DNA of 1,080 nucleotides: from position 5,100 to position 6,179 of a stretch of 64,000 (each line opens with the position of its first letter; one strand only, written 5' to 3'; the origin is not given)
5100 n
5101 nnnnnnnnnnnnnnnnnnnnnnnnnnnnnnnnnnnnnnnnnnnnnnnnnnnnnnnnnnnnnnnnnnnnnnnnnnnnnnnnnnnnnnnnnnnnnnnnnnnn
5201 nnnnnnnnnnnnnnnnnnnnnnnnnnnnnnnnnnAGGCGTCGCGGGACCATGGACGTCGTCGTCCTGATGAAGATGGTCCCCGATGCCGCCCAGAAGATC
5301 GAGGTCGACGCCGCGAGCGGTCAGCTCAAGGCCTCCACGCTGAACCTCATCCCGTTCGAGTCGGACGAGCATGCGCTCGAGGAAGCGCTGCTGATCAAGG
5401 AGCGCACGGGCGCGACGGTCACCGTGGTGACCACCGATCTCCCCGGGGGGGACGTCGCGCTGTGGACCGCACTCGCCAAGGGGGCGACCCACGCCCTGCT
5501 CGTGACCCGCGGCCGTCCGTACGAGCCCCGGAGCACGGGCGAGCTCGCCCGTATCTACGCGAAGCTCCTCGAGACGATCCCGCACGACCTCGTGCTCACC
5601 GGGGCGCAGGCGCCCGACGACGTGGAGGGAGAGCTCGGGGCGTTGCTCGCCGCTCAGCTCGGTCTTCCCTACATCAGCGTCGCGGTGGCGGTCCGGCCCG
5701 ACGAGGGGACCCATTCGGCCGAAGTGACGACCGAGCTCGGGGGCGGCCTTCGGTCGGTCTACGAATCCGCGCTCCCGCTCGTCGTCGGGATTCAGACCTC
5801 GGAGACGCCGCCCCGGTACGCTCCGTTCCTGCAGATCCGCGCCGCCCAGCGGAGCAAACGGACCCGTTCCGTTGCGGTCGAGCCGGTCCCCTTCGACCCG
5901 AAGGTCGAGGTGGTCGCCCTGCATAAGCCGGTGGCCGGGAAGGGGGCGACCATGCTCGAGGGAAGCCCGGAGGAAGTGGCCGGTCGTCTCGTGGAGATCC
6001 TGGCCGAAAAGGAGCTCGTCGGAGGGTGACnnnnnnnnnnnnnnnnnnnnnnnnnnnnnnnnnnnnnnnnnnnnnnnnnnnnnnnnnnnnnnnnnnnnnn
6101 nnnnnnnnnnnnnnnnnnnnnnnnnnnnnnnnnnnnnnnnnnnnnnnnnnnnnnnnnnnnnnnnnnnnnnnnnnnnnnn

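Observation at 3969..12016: An ETF pair sits inside a heterodisulfide-reductase/hydrogenase operon: HdrD-like - EtfB - EtfA - HdrA - MvhD - MvhG - MvhA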

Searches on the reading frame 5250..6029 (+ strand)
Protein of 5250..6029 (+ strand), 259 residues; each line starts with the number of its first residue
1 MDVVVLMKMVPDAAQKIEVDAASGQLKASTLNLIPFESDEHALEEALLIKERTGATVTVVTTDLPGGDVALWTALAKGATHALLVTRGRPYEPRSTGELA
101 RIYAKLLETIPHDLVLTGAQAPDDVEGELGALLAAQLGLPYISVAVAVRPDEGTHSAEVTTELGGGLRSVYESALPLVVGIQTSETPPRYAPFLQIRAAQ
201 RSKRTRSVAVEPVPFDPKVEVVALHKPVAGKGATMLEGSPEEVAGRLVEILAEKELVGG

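Call 7: search_protein_families(library=pfam, proteins=[window:5250-6029:+])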
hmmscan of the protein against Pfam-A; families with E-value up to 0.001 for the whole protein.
window:5250-6029:+ (259 aa): 1 family
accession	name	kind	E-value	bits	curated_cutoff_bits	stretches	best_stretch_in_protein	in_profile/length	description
PF01012.27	ETF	-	2.6e-20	73.4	26.7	1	37-203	15-171/181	Electron transfer flavoprotein domain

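Call 8: search_protein_families(library=ncbifam, proteins=[window:5250-6029:+], max_evalue=0.00001)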
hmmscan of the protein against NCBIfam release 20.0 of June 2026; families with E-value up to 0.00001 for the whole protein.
window:5250-6029:+ (259 aa): 5 families
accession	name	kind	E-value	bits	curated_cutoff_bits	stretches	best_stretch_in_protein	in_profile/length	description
NF040731.1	flavo_sub_EftB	exception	2.2e-18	66.6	445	1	3-256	2-259/260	electron transfer flavoprotein subunit beta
NF042971.1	AcrlCoAredClosAcrB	equivalog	8.3e-18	64.4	475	1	1-255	1-264/266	acryloyl-CoA reductase electron transfer subunit gamma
TIGR04503.1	mft_etfB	hypoth_equivalog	9e-17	61.3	200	1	12-204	7-210/290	mycofactocin-associated electron transfer flavoprotein beta subunit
NF008998.0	PRK12342.1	equivalog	2e-06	27.4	338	1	1-252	1-250/254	electron transfer flavoprotein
NF051844.1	ETFlavBetaProt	equivalog_domain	2.4e-06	27.2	350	1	103-201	78-176/254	electron transfer flavoprotein subunit beta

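Call 10: find_homologous_proteins(query=window:5250-6029:+)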
Query window:5250-6029:+ (259 aa): 171 proteins with E <= 0.001 among 7149 candidates; the best 120 are listed.
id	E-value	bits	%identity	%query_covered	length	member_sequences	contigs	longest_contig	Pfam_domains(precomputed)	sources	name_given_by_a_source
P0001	6.0e-158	542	100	100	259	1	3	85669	PF01012.28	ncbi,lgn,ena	-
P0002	1.9e-139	481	89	100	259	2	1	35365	PF01012.28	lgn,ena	-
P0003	6.2e-138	476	90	100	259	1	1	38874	PF01012.28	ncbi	-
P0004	3.4e-114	399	72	100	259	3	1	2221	PF01012.28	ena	-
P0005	4.2e-83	297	56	100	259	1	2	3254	PF01012.28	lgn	-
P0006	3.1e-72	261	50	99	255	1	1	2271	PF01012.28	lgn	-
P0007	8.4e-69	250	50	98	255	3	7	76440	PF01012.28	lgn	-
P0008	7.8e-55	204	49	100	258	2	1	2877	PF01012.28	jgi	jgi:electron transfer flavoprotein beta subunit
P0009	4.2e-53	199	44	99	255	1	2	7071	PF01012.28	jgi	-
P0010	2.0e-51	193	46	99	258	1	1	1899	PF01012.28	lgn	-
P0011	7.3e-51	191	44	99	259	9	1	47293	PF01012.28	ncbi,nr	ncbi:MAG: hypothetical protein LLG20_09770 [Acidobacteriales bacterium]|nr:hypothetical protein [Ter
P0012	8.5e-51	191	43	99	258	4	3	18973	PF01012.28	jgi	jgi:electron transfer flavoprotein beta subunit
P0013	1.1e-50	191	45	99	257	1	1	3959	PF01012.28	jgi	jgi:electron transfer flavoprotein beta subunit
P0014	1.2e-50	191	43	99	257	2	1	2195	PF01012.28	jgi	jgi:electron transfer flavoprotein beta subunit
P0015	1.4e-50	190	43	99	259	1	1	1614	PF01012.28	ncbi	-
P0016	3.8e-50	189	43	99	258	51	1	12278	PF01012.28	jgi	jgi:electron transfer flavoprotein beta subunit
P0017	5.3e-50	188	46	99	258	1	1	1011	PF01012.28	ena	-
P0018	1.8e-49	187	43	99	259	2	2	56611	PF01012.28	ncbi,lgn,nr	ncbi:MAG: electron transfer flavoprotein subunit beta/FixA family protein [Armatimonadota bacterium]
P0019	2.0e-49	187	43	99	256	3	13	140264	PF01012.28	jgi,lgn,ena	jgi:electron transfer flavoprotein beta subunit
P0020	2.0e-49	187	44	99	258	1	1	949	PF01012.28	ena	-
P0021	4.8e-49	185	42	99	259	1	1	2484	PF01012.28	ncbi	-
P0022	5.3e-49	185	46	99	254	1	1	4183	PF01012.28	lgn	-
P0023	7.2e-49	185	43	99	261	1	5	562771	PF01012.28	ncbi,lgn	-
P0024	8.8e-49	184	43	99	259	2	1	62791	PF01012.28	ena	-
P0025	9.1e-49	184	43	99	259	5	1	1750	PF01012.28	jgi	-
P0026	1.1e-48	184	44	98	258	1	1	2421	PF01012.28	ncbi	-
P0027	2.3e-48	183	44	99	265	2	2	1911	PF01012.28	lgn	-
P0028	3.0e-48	183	44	99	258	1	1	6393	PF01012.28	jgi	jgi:electron transfer flavoprotein beta subunit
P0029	3.3e-48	183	46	99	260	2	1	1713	PF01012.28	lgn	-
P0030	3.8e-48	182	43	99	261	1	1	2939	PF01012.28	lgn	-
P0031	5.6e-48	182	43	99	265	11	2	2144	PF01012.28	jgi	jgi:electron transfer flavoprotein beta subunit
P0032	7.5e-48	181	42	99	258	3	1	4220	PF01012.28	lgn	-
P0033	8.4e-48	181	46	99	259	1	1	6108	PF01012.28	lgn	-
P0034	1.8e-47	180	44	99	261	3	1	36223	PF01012.28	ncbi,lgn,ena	-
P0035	2.0e-47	180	41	97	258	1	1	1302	PF01012.28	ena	-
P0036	2.0e-47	180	42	99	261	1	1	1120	PF01012.28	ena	-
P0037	2.5e-47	180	44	99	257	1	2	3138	PF01012.28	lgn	-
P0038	2.6e-47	180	42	99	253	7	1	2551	PF01012.28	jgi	jgi:electron transfer flavoprotein beta subunit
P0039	3.5e-47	179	44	99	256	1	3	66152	PF01012.28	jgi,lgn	jgi:electron transfer flavoprotein beta subunit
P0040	4.9e-47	179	46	99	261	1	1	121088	PF01012.28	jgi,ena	jgi:electron transfer flavoprotein beta subunit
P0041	5.6e-47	179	43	99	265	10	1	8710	PF01012.28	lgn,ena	-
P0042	5.9e-47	178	44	99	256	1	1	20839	PF01012.28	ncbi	-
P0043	6.8e-47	178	44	99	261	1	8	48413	PF01012.28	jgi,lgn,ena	-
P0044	7.4e-47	178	41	99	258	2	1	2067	PF01012.28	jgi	-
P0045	8.4e-47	178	44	99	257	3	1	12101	PF01012.28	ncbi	-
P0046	9.2e-47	178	44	99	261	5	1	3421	PF01012.28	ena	-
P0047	9.5e-47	178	41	99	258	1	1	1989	PF01012.28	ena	-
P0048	1.1e-46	178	41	100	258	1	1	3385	PF01012.28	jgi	jgi:electron transfer flavoprotein beta subunit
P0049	1.2e-46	177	43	99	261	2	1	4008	PF01012.28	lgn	-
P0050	1.9e-46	177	41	99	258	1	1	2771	PF01012.28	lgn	-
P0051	2.0e-46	177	44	99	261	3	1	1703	PF01012.28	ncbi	-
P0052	2.5e-46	176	43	99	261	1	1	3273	PF01012.28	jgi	-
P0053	2.6e-46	176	44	99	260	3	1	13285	PF01012.28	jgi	jgi:electron transfer flavoprotein beta subunit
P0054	2.7e-46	176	44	99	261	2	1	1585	PF01012.28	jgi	jgi:electron transfer flavoprotein beta subunit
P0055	2.9e-46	176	44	99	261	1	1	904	PF01012.28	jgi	jgi:electron transfer flavoprotein beta subunit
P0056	3.6e-46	176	45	99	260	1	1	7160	PF01012.28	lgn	-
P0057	4.2e-46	176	40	99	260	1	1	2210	PF01012.28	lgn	-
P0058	4.4e-46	176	44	99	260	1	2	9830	PF01012.28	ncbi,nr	ncbi:MAG: hypothetical protein RMI94_13365 [Bryobacterales bacterium]|nr:hypothetical protein [Bryob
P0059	4.8e-46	175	42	99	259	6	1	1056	PF01012.28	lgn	-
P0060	5.1e-46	175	43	99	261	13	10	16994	PF01012.28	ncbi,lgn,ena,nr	ncbi:MAG: electron transfer flavoprotein subunit beta/FixA family protein [Acidobacteriia bacterium]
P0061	5.2e-46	175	43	99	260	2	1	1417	PF01012.28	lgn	-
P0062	5.5e-46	175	44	99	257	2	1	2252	PF01012.28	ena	-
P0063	6.4e-46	175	42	99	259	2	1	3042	PF01012.28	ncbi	-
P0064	6.7e-46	175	41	100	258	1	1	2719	PF01012.28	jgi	jgi:electron transfer flavoprotein beta subunit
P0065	8.0e-46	175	42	99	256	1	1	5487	PF01012.28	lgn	-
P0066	8.9e-46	175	43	99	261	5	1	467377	PF01012.28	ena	-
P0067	1.0e-45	174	42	99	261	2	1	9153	PF01012.28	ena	-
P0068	1.1e-45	174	42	100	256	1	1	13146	PF01012.28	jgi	jgi:electron transfer flavoprotein beta subunit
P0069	1.2e-45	174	42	98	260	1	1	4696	PF01012.28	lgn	-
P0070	1.3e-45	174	38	98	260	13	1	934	PF01012.28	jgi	jgi:electron transfer flavoprotein beta subunit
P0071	1.4e-45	174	42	99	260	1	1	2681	PF01012.28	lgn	-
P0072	1.4e-45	174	42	99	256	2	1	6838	PF01012.28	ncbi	-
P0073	1.8e-45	174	44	99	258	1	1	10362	PF01012.28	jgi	jgi:electron transfer flavoprotein beta subunit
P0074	1.9e-45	174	38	98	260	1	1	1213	PF01012.28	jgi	jgi:electron transfer flavoprotein beta subunit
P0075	2.5e-45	173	43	98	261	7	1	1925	PF01012.28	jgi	-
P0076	2.9e-45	173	38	98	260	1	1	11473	PF01012.28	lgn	-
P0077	3.4e-45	173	40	98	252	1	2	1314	PF01012.28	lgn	-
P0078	3.6e-45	173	44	99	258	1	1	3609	PF01012.28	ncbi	-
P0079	3.9e-45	172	44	99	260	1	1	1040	PF01012.28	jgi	-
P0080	4.6e-45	172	41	100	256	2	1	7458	PF01012.28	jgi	jgi:electron transfer flavoprotein beta subunit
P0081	5.4e-45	172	42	99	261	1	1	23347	PF01012.28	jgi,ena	jgi:electron transfer flavoprotein beta subunit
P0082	5.5e-45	172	43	99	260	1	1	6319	PF01012.28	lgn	-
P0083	8.0e-45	171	44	99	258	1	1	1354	PF01012.28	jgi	jgi:electron transfer flavoprotein beta subunit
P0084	8.3e-45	171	43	99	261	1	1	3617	PF01012.28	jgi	-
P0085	8.5e-45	171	44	99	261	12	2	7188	PF01012.28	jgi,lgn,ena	-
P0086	1.7e-44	170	42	99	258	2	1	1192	PF01012.28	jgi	jgi:electron transfer flavoprotein beta subunit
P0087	1.8e-44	170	38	98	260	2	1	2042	PF01012.28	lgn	-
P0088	2.0e-44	170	41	98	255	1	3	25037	PF01012.28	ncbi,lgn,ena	-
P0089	2.9e-44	170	38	98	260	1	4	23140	PF01012.28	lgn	-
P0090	3.3e-44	169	39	99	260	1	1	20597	PF01012.28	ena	-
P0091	4.8e-44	169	41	97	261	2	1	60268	PF01012.28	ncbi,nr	ncbi:MAG TPA: hypothetical protein VMT53_23020 [Terriglobales bacterium]|nr:hypothetical protein [Te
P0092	5.7e-44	169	38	99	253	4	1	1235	PF01012.28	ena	-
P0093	6.3e-44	169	42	99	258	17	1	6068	PF01012.28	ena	-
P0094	1.4e-43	167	42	97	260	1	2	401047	PF01012.28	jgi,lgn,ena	-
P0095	1.5e-43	167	37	99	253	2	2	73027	PF01012.28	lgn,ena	-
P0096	1.9e-43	167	42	99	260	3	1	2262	PF01012.28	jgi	jgi:electron transfer flavoprotein beta subunit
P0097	2.2e-43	167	43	99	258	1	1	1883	PF01012.28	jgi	-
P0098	3.8e-43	166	43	99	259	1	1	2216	PF01012.28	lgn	-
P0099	3.9e-43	166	41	96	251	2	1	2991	PF01012.28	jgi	-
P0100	4.5e-43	166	43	99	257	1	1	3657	PF01012.28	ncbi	-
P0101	8.2e-43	165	42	99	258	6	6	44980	PF01012.28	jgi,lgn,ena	-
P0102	1.8e-42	164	39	100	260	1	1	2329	PF01012.28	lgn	-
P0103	2.4e-42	163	42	99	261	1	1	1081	PF01012.28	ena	-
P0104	5.8e-42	162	39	99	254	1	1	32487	PF01012.28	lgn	-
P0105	6.5e-42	162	42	99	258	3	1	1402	PF01012.28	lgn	-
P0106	2.6e-41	160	39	99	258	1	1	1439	PF01012.28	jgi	-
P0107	8.0e-41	158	39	98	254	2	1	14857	PF01012.28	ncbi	-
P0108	1.5e-40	157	37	100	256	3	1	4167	PF01012.28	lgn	-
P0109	4.1e-40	156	38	99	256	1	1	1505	PF01012.28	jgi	jgi:electron transfer flavoprotein beta subunit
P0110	2.6e-39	153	39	98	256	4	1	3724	PF01012.28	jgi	jgi:electron transfer flavoprotein beta subunit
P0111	3.0e-39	153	39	98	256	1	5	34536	PF01012.28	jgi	jgi:electron transfer flavoprotein beta subunit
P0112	3.6e-39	153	39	99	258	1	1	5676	PF01012.28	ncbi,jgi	-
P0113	5.5e-39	152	37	98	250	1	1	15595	PF01012.28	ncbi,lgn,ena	-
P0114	1.6e-38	151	42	98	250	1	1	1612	PF01012.28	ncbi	-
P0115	1.9e-34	138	35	99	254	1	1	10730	PF01012.28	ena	-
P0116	1.4e-33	135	41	99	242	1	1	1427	PF01012.28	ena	-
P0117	4.4e-33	133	39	97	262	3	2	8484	PF01012.28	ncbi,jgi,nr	ncbi:MAG: electron transfer flavoprotein subunit beta [Deltaproteobacteria bacterium]|nr:MAG: electr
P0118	2.2e-32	131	38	99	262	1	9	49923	PF01012.28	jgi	jgi:electron transfer flavoprotein beta subunit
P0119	6.1e-31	126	33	98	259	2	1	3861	PF01012.28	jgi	-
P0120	8.1e-31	126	36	99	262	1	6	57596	PF01012.28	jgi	jgi:electron transfer flavoprotein beta subunit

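Call 11: find_encoding_contigs(protein=P0001, flank=10000, max_places=3)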
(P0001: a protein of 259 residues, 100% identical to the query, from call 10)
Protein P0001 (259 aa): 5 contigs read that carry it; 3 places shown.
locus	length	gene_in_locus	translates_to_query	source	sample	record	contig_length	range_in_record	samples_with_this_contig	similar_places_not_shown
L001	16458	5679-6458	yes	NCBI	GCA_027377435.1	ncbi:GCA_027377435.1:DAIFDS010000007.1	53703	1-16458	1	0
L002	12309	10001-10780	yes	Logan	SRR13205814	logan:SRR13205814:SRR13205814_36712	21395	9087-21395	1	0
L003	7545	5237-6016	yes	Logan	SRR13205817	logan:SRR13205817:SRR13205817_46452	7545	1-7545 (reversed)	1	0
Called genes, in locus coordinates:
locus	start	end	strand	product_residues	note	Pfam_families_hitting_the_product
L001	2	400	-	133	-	?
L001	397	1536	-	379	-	PF01924:HypD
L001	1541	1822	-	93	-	PF01455:HupF_HypC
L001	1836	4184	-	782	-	PF00708:Acylphosphatase, PF07503:zf-HYPF, PF01300:Sua5_yciO_yrdC, PF17788:HypF_C, PF22521:HypF_C_2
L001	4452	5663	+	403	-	PF12838:Fer4_7 (weak), PF13183:Fer4_8, PF13187:Fer4_9, PF13237:Fer4_10 (weak), PF13534:Fer4_17, PF02754:CCG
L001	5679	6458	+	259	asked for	PF01012:ETF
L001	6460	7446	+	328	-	PF01012:ETF, PF00766:ETF_alpha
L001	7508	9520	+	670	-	PF07992:Pyr_redox_2 (weak), PF00070:Pyr_redox (weak), PF00890:FAD_binding_2, PF12831:FAD_oxidored, PF13450:NAD_binding_8, PF13237:Fer4_10, PF12838:Fer4_7, PF13187:Fer4_9, +6 more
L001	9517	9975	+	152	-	PF02662:FlpD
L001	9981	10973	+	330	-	PF01058:Oxidored_q6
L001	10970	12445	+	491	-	PF27537:HoxH, PF00374:NiFeSe_Hases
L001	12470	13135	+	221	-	PF01750:HycI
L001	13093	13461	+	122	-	PF01155:HypA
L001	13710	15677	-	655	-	PF00211:Guanylate_cyc, PF13414:TPR_11 (faint), PF13431:TPR_17 (faint), PF14559:TPR_19 (weak)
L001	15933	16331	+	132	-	-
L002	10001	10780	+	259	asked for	PF01012:ETF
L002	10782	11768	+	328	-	PF01012:ETF, PF00766:ETF_alpha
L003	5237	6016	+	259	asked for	PF01012:ETF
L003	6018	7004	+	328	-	PF01012:ETF, PF00766:ETF_alpha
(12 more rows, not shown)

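Call 12: find_encoding_contigs(protein=P0007, flank=10000, max_places=3)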
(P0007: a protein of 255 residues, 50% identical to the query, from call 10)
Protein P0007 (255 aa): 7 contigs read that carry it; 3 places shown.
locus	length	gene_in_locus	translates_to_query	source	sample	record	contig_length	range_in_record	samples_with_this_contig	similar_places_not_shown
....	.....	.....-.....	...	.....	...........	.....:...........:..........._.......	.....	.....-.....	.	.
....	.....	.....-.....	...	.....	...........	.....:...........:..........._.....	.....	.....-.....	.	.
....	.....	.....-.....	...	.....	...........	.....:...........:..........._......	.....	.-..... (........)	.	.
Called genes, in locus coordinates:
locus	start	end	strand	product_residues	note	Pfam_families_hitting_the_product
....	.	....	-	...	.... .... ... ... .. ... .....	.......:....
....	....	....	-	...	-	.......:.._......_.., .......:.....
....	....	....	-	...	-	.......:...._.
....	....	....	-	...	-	-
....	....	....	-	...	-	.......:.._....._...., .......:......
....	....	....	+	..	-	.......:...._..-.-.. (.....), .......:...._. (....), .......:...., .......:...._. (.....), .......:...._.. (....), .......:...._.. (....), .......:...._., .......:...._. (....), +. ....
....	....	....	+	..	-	-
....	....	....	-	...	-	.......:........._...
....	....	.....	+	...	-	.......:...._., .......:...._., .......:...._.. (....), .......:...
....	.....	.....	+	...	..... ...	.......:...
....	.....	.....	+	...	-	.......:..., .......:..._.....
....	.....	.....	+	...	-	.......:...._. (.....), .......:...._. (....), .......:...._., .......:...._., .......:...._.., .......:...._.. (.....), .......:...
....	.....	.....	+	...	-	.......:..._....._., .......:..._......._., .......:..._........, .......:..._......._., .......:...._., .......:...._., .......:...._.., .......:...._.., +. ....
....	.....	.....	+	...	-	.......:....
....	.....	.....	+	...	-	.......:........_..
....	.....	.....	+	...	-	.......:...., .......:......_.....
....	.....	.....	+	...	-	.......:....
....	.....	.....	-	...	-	-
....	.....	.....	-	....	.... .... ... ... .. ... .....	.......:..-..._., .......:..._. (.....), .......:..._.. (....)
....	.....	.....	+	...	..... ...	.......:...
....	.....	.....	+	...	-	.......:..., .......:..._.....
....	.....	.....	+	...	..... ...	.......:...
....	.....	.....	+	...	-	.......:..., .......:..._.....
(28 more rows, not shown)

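Call 13: find_encoding_contigs(protein=P0011, flank=10000, max_places=3)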
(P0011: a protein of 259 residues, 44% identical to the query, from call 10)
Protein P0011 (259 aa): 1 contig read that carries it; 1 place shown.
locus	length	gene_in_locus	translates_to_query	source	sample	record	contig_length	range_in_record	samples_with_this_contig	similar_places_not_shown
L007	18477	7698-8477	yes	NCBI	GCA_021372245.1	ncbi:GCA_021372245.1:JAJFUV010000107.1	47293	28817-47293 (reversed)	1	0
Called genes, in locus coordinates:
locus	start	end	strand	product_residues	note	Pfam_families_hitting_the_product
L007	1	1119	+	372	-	PF12715:Abhydrolase_7 (faint)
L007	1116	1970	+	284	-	PF13354:Beta-lactamase2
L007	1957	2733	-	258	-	PF00106:adh_short, PF08659:KR, PF13561:adh_short_C2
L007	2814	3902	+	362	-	PF14871:GHL6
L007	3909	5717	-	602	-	PF00009:GTP_EFTU, PF01926:MMR_HSR1 (weak), PF03144:GTP_EFTU_D2, PF22042:EF-G_D2 (weak), PF00679:EFG_C, PF21018:BipA_C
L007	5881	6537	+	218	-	PF01047:MarR, PF13463:HTH_27 (weak), PF12802:MarR_2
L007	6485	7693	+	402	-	PF13183:Fer4_8, PF13187:Fer4_9, PF13534:Fer4_17, PF02754:CCG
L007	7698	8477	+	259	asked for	PF01012:ETF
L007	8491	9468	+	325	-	PF01012:ETF, PF00766:ETF_alpha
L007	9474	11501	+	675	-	PF13183:Fer4_8, PF13187:Fer4_9, PF13237:Fer4_10, PF02754:CCG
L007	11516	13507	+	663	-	PF00070:Pyr_redox (weak), PF00890:FAD_binding_2, PF07992:Pyr_redox_2, PF12831:FAD_oxidored, PF13450:NAD_binding_8, PF12838:Fer4_7, PF13187:Fer4_9, PF14697:Fer4_21, +9 more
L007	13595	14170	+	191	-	PF13534:Fer4_17, PF13183:Fer4_8, PF13187:Fer4_9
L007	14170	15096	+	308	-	PF02754:CCG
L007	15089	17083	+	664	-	PF00070:Pyr_redox (weak), PF00890:FAD_binding_2, PF07992:Pyr_redox_2, PF12831:FAD_oxidored, PF13450:NAD_binding_8, PF12838:Fer4_7, PF13187:Fer4_9, PF14697:Fer4_21, +10 more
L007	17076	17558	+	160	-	PF02662:FlpD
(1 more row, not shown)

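Call 20: find_related_loci(query=A1, collection=genome_contigs, flank=10000)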
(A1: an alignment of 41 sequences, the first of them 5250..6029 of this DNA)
Query A1 (259 aa) in genome_contigs; peptide patterns used: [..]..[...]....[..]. (x = any residue, [..] = any of these).
599 stretches matched a pattern (row limit reached: there are more); 525 encode a relative of the query (tblastn E <= 1e-3); the best 80 are kept; 80 distinct loci.
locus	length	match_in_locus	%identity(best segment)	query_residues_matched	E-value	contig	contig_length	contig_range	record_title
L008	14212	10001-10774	90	1-258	7e-140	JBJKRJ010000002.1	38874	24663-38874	MAG: Thermoplasmata archaeon isolate Bin_56 S1Ck127_776903_flag_0_multi_21.9892_len_38874, whole genome shotgun sequence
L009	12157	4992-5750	43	1-257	2e-61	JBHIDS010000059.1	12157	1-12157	MAG: Candidatus Methanofastidiosia archaeon isolate b3.sp3_bin.27 NODE_1664_length_12157_cov_6.181623, whole genome shot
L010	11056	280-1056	45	1-257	2e-60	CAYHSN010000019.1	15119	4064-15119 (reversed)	MAG TPA_asm: uncultured Vicinamibacterales bacterium isolate ERP119705_co14_223 genome assembly, contig: NODE_4468_lengt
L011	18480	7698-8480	44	1-259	3e-58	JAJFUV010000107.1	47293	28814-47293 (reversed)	MAG: Acidobacteriales bacterium isolate bin.513 k141_44919, whole genome shotgun sequence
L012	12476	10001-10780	42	1-257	4e-57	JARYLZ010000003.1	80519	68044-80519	MAG: Bacteroidota bacterium isolate A05DMB-I-19 NODE_3_length_80519_cov_4.339363, whole genome shotgun sequence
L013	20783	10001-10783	44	1-259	1e-56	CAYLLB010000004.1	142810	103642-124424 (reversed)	MAG TPA_asm: uncultured Solibacteraceae bacterium isolate SRP167436_co1_335 genome assembly, contig: NODE_60_length_1428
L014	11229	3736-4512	42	1-257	2e-56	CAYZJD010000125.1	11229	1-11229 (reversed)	MAG TPA_asm: uncultured Solibacteraceae bacterium isolate SRP231805_co3_301 genome assembly, contig: NODE_4635_length_11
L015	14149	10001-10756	43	1-254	2e-56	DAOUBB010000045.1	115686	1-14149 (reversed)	MAG TPA_asm: Anaerolineae bacterium isolate H68_701 k101_372304, whole genome shotgun sequence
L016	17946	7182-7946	43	1-257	6e-56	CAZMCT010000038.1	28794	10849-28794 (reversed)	MAG TPA_asm: uncultured Planctomycetales bacterium isolate binchicken_co274_500 genome assembly, contig: NODE_4175_lengt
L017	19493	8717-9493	44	1-259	3e-56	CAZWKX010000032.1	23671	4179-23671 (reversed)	MAG TPA_asm: uncultured Acidimicrobiia bacterium isolate SRP214966_co4_433 genome assembly, contig: NODE_1621_length_236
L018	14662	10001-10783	44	1-257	4e-56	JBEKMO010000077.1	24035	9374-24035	MAG: Bryobacteraceae bacterium isolate SPRUCE 396 SPRUCE_396_77, whole genome shotgun sequence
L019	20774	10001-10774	43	1-254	1e-55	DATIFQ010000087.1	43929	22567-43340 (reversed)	MAG TPA_asm: Bryobacteraceae bacterium isolate SMAG_U16399 k141_1942987, whole genome shotgun sequence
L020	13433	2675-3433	43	1-257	1e-55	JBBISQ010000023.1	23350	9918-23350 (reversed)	MAG: Candidatus Fraserbacteria bacterium isolate CYF170214_bin_377 NODE_1771_length_23350_cov_53.4047, whole genome shot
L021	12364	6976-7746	42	1-259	9e-56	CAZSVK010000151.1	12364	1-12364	MAG TPA_asm: uncultured bacterium isolate binchicken_co232_243 genome assembly, contig: NODE_10091_length_12364_cov_4.73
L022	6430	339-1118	43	1-259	4e-55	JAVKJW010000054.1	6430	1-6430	MAG: Candidatus Thermofontivivens primus isolate QQ_201705_bins_113 QQ_201705_bins_113_scaffold_54, whole genome shotgun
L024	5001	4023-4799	42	3-259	3e-54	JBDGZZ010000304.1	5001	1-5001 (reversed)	MAG: Gemmatimonadota bacterium isolate M3-44_Bin_125 M3-44_Bin_125_scaffold_98581, whole genome shotgun sequence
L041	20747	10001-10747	39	1-254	7e-53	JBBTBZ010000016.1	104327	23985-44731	MAG: Bacteroidota bacterium isolate H41-bin033_1 H41_bin033_1_000000000016, whole genome shotgun sequence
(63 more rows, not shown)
